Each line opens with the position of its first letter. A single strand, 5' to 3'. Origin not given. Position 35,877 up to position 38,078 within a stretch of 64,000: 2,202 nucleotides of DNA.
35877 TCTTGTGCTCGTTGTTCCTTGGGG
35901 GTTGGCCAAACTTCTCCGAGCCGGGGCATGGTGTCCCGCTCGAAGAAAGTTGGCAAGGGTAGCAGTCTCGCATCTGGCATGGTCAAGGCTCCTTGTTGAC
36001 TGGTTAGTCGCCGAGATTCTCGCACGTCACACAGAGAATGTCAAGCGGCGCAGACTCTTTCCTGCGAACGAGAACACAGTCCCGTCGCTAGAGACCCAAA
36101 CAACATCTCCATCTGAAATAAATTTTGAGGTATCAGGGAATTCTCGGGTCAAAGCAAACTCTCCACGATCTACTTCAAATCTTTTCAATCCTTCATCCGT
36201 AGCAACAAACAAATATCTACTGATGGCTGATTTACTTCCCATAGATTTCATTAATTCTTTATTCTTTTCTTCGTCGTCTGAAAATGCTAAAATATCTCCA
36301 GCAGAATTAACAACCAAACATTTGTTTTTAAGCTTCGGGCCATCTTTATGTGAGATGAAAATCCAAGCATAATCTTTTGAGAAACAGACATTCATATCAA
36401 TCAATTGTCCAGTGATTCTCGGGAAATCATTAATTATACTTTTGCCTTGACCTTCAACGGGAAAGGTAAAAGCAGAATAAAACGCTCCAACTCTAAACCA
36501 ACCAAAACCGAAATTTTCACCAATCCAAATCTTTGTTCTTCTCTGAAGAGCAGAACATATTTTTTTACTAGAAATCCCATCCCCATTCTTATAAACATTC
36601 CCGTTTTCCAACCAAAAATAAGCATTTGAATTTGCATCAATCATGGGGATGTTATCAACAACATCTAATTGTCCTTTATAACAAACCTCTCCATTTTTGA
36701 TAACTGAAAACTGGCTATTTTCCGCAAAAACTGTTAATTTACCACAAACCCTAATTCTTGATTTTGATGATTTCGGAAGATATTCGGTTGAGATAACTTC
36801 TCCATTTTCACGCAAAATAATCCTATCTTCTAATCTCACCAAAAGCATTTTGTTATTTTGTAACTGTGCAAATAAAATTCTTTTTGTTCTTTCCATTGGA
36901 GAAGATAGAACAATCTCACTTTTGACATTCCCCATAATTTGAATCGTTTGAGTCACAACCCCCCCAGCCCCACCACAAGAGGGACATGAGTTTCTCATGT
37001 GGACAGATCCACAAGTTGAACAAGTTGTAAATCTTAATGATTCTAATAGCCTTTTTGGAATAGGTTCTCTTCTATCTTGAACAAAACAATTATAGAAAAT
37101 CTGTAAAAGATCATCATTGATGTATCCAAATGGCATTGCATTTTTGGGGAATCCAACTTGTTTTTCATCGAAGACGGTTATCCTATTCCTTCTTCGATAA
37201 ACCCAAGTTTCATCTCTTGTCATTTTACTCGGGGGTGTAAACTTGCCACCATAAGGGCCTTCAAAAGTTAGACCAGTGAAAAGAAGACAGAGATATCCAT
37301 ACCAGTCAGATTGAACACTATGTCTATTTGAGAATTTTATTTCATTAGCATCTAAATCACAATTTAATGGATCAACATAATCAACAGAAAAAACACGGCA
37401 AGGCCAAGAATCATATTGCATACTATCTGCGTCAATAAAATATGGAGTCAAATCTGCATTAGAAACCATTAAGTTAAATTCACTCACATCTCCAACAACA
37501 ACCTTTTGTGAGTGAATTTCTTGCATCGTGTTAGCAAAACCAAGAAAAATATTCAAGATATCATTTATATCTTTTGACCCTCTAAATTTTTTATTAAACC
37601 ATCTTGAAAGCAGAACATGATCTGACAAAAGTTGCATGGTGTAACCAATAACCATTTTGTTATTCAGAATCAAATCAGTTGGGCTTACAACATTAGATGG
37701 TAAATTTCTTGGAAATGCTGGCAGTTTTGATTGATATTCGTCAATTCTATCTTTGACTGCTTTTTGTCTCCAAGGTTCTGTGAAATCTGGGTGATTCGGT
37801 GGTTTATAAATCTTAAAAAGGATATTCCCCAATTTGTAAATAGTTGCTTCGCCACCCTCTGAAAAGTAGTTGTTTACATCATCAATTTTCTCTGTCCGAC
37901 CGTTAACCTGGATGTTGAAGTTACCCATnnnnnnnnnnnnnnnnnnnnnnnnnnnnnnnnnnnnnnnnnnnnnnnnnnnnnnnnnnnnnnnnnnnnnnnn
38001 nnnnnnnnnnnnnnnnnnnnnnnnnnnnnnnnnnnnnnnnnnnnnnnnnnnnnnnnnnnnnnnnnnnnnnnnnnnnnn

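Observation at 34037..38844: vWA - kinase - PP2C phospho-signalling triad (TerY-P-like) inside a phage operon, followed by Zn-ribbon and acidic-repeat proteins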

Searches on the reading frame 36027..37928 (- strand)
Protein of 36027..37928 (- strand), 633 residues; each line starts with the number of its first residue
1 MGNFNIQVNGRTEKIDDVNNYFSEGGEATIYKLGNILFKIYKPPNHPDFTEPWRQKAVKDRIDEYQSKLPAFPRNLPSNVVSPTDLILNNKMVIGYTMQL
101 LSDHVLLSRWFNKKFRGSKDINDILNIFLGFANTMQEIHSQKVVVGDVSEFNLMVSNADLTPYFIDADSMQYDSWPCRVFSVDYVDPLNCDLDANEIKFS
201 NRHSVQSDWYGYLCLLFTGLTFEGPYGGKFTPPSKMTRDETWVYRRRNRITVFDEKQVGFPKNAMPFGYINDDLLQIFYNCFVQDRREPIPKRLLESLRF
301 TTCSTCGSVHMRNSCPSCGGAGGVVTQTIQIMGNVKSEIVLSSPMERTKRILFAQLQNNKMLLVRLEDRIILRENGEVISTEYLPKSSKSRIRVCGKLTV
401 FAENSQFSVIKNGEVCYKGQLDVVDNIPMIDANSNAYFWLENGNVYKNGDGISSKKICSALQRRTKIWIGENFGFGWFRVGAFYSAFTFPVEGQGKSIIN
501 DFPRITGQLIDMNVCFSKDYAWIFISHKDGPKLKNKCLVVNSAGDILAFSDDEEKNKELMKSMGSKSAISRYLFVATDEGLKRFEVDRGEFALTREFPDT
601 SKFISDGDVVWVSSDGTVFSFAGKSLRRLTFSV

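Call 3: search_protein_families(library=pfam, proteins=[window:36027-37928:-], max_evalue=0.1)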
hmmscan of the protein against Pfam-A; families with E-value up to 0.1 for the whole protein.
window:36027-37928:- (633 aa): 3 families
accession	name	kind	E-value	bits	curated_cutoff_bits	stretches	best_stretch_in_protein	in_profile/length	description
PF12172.15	zf-ChsH2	-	0.0013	19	23.2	1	297-321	8-34/37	ChsH2, rubredoxin-like zinc ribbon domain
PF01163.29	RIO1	-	0.011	15.7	22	1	126-167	108-148/187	RIO domain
PF06906.16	DUF1272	-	0.014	15.9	25.3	1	300-320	29-49/57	Protein of unknown function (DUF1272)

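Call 4: search_protein_families(library=phrogs, proteins=[window:36027-37928:-], max_evalue=0.01)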
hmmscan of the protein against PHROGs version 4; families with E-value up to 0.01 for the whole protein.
window:36027-37928:- (633 aa): 0 families

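Call 5: search_protein_families(library=ncbifam, proteins=[window:36027-37928:-], max_evalue=0.1)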
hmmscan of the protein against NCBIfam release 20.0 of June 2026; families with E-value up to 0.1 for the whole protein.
window:36027-37928:- (633 aa): 2 families
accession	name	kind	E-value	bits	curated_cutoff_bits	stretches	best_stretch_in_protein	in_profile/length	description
NF038150.1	lanthi_synth_IV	equivalog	0.0017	16.8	650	1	106-219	279-389/851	class IV lanthionine synthetase LanL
NF038151.1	lanthi_synth_III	equivalog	0.022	13.1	575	1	123-167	337-380/833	class III lanthionine synthetase LanKC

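Call 6: search_protein_families(library=padloc, proteins=[window:36027-37928:-], max_evalue=0.1)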
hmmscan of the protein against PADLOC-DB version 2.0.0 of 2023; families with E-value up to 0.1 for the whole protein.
window:36027-37928:- (633 aa): 2 families
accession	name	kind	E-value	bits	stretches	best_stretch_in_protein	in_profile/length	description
PDLC03921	MkoA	-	0.00062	15.5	1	97-167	565-632/1607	-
PDLC01088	C3a189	-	0.033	10.7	1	107-158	84-132/840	kinase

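Call 8: search_solved_structures(query=window:36027-37928:-, max_evalue=1, show_alignments=3)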
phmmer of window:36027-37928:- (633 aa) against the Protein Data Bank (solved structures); distinct sequences matched with E-value up to 1: 1.
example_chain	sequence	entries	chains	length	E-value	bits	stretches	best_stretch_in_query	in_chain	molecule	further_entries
8crx_z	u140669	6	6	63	0.8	11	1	298-322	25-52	50S ribosomal protein L32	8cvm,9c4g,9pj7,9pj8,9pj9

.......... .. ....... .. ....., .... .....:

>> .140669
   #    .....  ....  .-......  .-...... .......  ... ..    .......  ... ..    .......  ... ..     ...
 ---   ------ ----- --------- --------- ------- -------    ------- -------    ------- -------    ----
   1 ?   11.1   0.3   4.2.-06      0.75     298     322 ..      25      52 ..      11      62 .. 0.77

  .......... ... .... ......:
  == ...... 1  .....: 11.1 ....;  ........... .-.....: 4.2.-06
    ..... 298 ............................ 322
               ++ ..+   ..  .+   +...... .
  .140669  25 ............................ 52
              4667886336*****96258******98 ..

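Call 9: find_homologous_proteins(query=window:36027-37928:-, max_evalue=0.001)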
Query window:36027-37928:- (633 aa): 20 proteins with E <= 0.001 among 5539 candidates.
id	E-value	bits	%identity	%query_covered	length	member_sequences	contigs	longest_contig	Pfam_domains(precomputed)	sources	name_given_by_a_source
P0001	0.0e+0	1475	100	100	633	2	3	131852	-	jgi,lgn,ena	-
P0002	1.8e-117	411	34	99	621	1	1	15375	-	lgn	-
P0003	2.6e-113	398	35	97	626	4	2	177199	-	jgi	jgi:hypothetical protein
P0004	1.7e-109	385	35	97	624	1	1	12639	-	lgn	-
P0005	2.6e-108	381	33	95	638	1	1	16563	-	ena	-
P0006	4.6e-105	370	35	99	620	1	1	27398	-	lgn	-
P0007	4.3e-103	364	35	99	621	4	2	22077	-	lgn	-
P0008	1.6e-101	359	34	94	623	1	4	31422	-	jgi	jgi:H/ACA ribonucleoprotein complex subunit 3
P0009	1.5e-100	355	34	94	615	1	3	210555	-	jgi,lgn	jgi:serine/threonine protein kinase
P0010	2.7e-100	355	33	97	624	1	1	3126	-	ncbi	-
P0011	3.9e-99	351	34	94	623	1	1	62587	-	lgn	-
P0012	1.3e-97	346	32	94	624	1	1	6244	-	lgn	-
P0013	2.0e-95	339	34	96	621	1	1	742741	-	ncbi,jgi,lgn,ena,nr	ncbi:MAG TPA: hypothetical protein VEB18_01565 [Candidatus Paceibacterota bacterium]|nr:hypothetical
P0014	1.4e-87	313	31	98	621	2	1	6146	PF00069.32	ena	-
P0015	5.7e-87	311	31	95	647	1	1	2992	-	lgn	-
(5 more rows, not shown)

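Call 10: find_encoding_contigs(protein=P0001, flank=10000, max_places=3)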
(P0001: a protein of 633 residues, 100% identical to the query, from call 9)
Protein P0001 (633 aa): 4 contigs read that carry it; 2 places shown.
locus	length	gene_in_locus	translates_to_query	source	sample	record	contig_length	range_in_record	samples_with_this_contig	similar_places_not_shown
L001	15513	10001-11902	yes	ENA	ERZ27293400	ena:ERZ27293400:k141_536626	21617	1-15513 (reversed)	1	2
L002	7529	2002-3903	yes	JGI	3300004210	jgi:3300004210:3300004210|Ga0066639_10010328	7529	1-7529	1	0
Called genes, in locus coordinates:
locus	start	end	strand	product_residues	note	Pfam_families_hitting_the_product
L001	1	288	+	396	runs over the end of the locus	PF07282:Cas12f1-like_TNB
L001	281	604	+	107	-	-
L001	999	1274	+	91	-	-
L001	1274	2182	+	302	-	PF01145:Band_7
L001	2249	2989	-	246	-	-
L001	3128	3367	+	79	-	-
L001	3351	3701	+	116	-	-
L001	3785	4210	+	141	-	PF01981:PTH2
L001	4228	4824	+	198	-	-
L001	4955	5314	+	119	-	-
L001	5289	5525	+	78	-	-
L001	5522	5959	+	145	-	-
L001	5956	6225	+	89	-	-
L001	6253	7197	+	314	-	PF01844:HNH, PF14279:HNH_5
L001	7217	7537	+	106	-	-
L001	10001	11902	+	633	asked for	-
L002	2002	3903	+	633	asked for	-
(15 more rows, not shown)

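Call 11: find_encoding_contigs(protein=P0013, flank=10000, max_places=3)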
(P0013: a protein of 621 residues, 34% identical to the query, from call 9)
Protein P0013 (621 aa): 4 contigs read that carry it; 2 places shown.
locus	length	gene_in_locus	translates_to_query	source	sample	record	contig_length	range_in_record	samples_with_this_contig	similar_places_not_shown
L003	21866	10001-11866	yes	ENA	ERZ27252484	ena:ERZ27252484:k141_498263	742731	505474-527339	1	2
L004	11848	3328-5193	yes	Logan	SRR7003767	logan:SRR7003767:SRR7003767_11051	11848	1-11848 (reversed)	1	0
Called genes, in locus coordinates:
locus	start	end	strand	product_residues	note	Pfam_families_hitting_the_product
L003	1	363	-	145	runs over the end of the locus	-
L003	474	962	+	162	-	-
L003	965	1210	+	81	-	-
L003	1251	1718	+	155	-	-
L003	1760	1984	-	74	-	-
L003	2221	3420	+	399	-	PF00009:GTP_EFTU, PF03144:GTP_EFTU_D2, PF03143:GTP_EFTU_D3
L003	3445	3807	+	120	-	PF00338:Ribosomal_S10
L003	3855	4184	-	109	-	-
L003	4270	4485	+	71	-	-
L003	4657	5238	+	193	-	PF00297:Ribosomal_L3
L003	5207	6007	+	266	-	PF00573:Ribosomal_L4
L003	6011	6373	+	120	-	PF00276:Ribosomal_L23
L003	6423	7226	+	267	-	PF00181:Ribosomal_L2_N, PF03947:Ribosomal_L2_C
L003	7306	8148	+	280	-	-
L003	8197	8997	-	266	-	PF11738:DUF3298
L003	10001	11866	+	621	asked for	-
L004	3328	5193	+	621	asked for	-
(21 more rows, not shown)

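Call 16: find_encoding_contigs(protein=P0003, flank=10000, max_places=2)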
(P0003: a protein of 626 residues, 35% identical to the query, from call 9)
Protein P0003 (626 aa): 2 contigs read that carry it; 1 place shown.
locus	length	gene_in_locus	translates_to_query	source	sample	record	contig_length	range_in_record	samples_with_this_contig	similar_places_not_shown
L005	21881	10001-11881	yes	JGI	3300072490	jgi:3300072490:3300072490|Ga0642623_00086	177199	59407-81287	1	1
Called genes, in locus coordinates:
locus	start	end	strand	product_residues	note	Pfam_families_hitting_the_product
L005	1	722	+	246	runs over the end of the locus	PF00005:ABC_tran (faint)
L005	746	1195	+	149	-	PF13673:Acetyltransf_10 (faint)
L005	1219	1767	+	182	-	-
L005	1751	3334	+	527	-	-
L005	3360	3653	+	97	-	PF02467:Whib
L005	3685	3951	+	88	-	-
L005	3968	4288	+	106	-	-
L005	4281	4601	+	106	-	-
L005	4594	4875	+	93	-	-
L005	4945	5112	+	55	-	-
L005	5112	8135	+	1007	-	PF04860:Phage_portal, PF14528:LAGLIDADG_3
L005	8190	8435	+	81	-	PF01981:PTH2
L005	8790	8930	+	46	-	-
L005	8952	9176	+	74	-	-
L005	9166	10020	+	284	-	PF13672:PP2C_2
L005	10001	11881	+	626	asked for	-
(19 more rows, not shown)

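Call 17: find_encoding_contigs(protein=P0009, flank=10000, max_places=2)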
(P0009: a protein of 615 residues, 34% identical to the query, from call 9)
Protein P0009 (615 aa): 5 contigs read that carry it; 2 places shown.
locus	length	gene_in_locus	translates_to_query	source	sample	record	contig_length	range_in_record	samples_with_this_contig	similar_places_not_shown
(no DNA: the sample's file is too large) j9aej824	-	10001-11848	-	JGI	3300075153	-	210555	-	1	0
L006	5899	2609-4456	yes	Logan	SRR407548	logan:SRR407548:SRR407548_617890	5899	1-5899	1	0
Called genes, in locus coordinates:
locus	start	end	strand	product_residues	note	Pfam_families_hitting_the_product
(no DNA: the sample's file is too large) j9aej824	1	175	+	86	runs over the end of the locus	-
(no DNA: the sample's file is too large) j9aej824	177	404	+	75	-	-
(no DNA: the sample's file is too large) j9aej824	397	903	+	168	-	-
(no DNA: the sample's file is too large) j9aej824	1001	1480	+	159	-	-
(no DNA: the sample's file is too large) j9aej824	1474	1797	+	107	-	-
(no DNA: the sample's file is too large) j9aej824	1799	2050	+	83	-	-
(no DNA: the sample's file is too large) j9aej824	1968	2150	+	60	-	-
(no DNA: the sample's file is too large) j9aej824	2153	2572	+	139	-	-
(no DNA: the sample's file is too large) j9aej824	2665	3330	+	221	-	PF02163:Peptidase_M50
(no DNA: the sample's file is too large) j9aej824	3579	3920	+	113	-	-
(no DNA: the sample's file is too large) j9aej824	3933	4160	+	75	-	-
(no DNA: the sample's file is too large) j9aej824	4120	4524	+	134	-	-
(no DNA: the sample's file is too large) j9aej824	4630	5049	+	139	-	-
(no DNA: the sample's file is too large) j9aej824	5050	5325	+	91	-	-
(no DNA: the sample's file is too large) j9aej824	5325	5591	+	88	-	-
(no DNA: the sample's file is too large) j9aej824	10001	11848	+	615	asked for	-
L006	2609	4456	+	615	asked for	-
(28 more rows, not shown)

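Call 18: find_encoding_contigs(protein=P0011, flank=10000, max_places=2)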
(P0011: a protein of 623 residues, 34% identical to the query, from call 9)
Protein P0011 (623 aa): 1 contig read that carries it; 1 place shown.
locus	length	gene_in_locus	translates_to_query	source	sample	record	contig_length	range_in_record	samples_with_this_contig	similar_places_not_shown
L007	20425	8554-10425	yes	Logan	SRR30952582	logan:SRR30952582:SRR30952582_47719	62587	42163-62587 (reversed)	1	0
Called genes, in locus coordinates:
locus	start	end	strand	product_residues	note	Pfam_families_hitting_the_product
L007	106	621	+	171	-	PF14343:PrcB_C (weak)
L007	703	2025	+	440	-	PF21799:MurD-like_N (faint), PF08245:Mur_ligase_M, PF02875:Mur_ligase_C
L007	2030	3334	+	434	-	PF01225:Mur_ligase, PF08245:Mur_ligase_M, PF02875:Mur_ligase_C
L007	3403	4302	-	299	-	-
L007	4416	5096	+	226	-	PF00590:TP_methylase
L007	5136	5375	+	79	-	-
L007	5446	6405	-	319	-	PF03747:ADP_ribosyl_GH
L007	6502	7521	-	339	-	PF13793:Pribosyltran_N, PF00156:Pribosyltran, PF14572:Pribosyl_synth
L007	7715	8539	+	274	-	PF13672:PP2C_2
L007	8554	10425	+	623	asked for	-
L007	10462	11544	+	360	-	-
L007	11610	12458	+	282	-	-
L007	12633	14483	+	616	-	PF00795:CN_hydrolase, PF02540:NAD_synthase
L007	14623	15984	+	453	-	PF17767:NAPRTase_N, PF04095:NAPRTase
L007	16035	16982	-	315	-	-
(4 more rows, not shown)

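Call 27: search_solved_structures(query=A1, max_evalue=1, show_alignments=3)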
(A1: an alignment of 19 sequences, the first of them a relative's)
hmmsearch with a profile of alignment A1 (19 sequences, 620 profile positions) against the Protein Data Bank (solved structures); distinct sequences matched with E-value up to 1: 58.
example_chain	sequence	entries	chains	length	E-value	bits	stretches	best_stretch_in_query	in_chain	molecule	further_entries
6g76_A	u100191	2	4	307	0.012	17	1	121-234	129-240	Ribosomal protein S6 kinase alpha-6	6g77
6g78_A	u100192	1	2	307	0.013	16.9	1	121-234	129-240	Ribosomal protein S6 kinase alpha-6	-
2aqc_A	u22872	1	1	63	0.014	16.8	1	294-321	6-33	Ribosome biogenesis protein Nop10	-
2apo_B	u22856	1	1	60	0.016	16.6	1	294-321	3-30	Ribosome biogenesis protein Nop10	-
8sao_B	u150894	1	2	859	0.02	16.3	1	122-166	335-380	Class III lanthionine synthetase LanKC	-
3ubd_A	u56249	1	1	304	0.02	16.3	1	120-234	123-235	Ribosomal protein S6 kinase alpha-3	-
4el9_A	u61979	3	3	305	0.02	16.3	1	120-234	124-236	Ribosomal protein S6 kinase alpha-3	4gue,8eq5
8sap_A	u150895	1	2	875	0.02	16.3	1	122-166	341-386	Class III lanthionine synthetase LanKC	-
8sam_A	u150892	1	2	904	0.021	16.2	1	122-166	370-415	Class III lanthipeptide, Class III lanthionine synthetase LanKC fusion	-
7opo_A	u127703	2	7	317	0.022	16.2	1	120-234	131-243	Ribosomal protein S6 kinase alpha-3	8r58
8xfy_A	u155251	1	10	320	0.022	16.1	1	120-234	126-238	Ribosomal protein S6 kinase alpha-3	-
4nus_A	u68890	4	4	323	0.023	16.1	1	120-234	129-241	Ribosomal protein S6 kinase alpha-3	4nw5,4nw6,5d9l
3g51_A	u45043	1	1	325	0.023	16.1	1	120-234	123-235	Ribosomal protein S6 kinase alpha-3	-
5d9k_A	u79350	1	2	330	0.024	16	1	120-234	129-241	Ribosomal protein S6 kinase alpha-3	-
1tqi_A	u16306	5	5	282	0.069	14.5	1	126-165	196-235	conserved hypothetical protein | Rio2 serine kinase | Rio2 kinase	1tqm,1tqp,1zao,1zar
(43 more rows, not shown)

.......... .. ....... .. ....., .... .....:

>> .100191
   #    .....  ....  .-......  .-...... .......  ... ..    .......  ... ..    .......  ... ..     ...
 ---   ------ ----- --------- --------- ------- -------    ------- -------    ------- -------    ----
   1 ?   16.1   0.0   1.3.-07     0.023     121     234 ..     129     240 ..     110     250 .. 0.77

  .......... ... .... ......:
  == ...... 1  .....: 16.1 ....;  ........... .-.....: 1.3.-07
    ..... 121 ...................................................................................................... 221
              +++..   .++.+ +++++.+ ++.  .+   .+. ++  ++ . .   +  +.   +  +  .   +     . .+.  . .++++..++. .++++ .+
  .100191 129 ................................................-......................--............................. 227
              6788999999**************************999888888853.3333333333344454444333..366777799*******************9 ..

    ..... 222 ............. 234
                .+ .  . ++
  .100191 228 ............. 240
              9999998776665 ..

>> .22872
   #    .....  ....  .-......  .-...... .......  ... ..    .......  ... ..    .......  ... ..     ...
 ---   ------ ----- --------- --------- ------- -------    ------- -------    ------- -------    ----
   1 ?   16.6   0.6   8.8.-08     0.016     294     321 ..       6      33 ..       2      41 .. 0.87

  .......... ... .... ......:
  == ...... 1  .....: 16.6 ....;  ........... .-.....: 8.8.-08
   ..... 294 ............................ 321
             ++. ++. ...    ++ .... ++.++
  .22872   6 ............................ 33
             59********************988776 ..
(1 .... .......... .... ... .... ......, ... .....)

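Call 28: find_related_loci(query=A1, collection=viral_contigs, flank=10000)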
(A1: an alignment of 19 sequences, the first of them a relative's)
Query A1 (633 aa) in viral_contigs; peptide patterns used: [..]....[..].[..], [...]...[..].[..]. (x = any residue, [..] = any of these).
43 stretches matched a pattern; 14 encode a relative of the query (tblastn E <= 1e-3); 14 distinct loci.
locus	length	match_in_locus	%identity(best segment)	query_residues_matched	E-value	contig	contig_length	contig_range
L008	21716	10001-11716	35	23-607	5e-109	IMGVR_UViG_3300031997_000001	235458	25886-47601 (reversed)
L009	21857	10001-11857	32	5-632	1e-107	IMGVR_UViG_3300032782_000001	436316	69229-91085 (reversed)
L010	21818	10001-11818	33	2-624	3e-101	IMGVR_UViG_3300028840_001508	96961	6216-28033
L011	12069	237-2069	34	3-616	2e-100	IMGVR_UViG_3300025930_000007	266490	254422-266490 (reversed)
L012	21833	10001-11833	34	3-616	3e-100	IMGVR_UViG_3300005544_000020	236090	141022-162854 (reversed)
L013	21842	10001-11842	32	5-627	9e-95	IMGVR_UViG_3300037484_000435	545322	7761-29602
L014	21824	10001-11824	32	25-630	9e-92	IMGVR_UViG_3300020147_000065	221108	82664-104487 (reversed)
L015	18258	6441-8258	33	2-624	3e-101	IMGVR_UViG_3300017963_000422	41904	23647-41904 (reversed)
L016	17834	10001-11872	30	2-631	2e-93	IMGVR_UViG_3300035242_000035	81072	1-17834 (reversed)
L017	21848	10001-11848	34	24-629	3e-104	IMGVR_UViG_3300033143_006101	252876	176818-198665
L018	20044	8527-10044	26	6-514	5e-40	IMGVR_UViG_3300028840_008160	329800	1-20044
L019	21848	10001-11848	34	6-632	2e-112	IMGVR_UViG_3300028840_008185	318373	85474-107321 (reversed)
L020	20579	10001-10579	37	24-214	5e-35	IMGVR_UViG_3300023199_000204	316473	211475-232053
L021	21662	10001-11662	26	25-581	1e-49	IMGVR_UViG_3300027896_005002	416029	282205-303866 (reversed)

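Call 29: find_related_loci(query=A1, collection=genome_contigs, flank=10000)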
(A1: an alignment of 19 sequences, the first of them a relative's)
Query A1 (633 aa) in genome_contigs; peptide patterns used: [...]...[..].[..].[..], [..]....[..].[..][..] (x = any residue, [..] = any of these).
530 stretches matched a pattern; 457 encode a relative of the query (tblastn E <= 1e-3); the best 80 are kept; 80 distinct loci.
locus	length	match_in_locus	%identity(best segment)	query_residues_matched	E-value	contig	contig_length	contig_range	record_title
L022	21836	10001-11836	36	2-616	1e-124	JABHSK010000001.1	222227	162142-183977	MAG: Candidatus Parcubacteria bacterium isolate SI039_bin36 k141_2370119, whole genome shotgun sequence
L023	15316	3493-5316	37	22-631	2e-119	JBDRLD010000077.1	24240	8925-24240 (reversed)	MAG: Candidatus Uhrbacteria bacterium isolate MEGAHIT-group-1.76 k141_10289098, whole genome shotgun sequence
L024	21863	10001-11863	34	6-632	8e-118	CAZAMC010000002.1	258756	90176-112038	MAG TPA_asm: uncultured Gammaproteobacteria bacterium isolate SRP173033_co2_64 genome assembly, contig: NODE_8_length_25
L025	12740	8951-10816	34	3-632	2e-117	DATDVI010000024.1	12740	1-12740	MAG TPA_asm: Candidatus Andersenbacteria bacterium isolate SMAG_U8080 k141_608695, whole genome shotgun sequence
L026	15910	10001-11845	36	4-629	3e-117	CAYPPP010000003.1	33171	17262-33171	MAG TPA_asm: uncultured Candidatus Saccharibacteria bacterium isolate SRP191223_co1_67 genome assembly, contig: NODE_980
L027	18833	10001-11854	34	8-632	2e-115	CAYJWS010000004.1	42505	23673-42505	MAG TPA_asm: uncultured Gammaproteobacteria bacterium isolate ERP125453_co1_494 genome assembly, contig: NODE_674_length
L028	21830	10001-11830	34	3-616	2e-114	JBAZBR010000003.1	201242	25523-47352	MAG: Patescibacteria group bacterium isolate SO_2017_GW1_117 NODE_520_length_201242_cov_1.484703_OW334_2017, whole genom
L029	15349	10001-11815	34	5-616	2e-113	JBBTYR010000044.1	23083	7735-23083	MAG: Patescibacteria group bacterium isolate H41-bin042_1 H41_bin042_1_000000000044, whole genome shotgun sequence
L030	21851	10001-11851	34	5-630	6e-113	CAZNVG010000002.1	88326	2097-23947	MAG TPA_asm: uncultured Candidatus Saccharibacteria bacterium isolate SRP342105_co1_34 genome assembly, contig: NODE_312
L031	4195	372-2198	33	4-616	2e-114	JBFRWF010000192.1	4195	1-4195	MAG: Xenococcaceae cyanobacterium isolate 08_in_wi_poop_bin.1 08InWiPooB1_c_000001040286, whole genome shotgun sequence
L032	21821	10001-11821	33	3-616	5e-113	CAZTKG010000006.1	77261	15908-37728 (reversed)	MAG TPA_asm: uncultured Gammaproteobacteria bacterium isolate SRP200020_co5_277 genome assembly, contig: NODE_446_length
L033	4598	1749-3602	34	6-629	1e-112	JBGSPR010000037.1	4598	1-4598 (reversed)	MAG: Patescibacteria group bacterium isolate JTS-AC309 k141_4150097, whole genome shotgun sequence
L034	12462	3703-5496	34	2-607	2e-111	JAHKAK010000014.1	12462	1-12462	MAG: Patescibacteria group bacterium isolate Undefined_mixed_planktonic.mb.35 Undefined_mixed_pl.mb.35_k141_123845, whol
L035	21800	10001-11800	34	8-616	5e-111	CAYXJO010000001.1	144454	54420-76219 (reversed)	MAG TPA_asm: uncultured Gammaproteobacteria bacterium isolate SRP263991_co4_11 genome assembly, contig: NODE_47_length_1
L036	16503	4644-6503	35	5-632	8e-111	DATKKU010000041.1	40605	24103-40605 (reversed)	MAG TPA_asm: Candidatus Binatia bacterium isolate SMAG_U14666 k141_3383944, whole genome shotgun sequence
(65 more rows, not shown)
